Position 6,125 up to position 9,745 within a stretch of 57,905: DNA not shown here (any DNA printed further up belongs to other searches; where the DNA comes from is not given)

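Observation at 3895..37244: Two unassigned protein modules amplified to 12 and 13 copies across five neighbouring genes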

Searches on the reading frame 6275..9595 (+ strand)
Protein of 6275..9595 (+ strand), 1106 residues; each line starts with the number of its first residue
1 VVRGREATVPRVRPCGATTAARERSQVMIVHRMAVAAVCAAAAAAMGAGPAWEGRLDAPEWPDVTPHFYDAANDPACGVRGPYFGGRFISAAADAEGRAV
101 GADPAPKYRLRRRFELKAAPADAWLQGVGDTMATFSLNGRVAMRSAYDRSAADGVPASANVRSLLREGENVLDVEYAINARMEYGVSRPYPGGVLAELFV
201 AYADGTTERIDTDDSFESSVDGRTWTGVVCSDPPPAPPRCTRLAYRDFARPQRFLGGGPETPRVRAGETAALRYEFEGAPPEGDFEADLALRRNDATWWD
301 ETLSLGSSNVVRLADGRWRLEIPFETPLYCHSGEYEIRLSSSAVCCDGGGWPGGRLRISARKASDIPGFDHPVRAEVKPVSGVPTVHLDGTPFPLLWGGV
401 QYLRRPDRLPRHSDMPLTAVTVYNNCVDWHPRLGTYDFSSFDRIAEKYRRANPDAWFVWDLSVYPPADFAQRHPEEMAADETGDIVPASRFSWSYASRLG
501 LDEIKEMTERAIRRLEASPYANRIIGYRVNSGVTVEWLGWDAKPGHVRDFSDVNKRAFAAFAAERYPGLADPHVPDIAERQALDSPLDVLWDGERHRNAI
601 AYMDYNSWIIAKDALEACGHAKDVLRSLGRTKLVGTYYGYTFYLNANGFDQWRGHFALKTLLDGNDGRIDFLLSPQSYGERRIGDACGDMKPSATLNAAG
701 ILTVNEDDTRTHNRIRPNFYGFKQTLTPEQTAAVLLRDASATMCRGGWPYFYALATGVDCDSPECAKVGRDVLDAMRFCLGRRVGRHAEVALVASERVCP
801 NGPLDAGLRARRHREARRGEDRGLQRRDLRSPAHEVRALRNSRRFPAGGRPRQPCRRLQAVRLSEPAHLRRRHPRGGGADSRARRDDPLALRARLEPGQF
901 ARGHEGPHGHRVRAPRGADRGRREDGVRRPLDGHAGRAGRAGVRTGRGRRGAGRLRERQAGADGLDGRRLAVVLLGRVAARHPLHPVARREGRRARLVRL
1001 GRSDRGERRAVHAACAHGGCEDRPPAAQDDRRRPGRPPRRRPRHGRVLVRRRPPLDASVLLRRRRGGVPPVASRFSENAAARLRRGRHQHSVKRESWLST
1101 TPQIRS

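Call 72: search_protein_families(library=pfam, proteins=[window:6275-9595:+], max_evalue=0.1)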
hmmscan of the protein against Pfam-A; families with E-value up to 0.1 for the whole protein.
window:6275-9595:+ (1106 aa): 2 families
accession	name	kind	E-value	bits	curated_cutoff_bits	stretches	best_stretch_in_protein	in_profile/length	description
PF02449.21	Glyco_hydro_42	-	0.0038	17.1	21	1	430-531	38-136/376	Beta-galactosidase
PF08531.16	Bac_rhamnosid_N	-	0.012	15.8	25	1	160-224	47-117/172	Alpha-L-rhamnosidase N-terminal domain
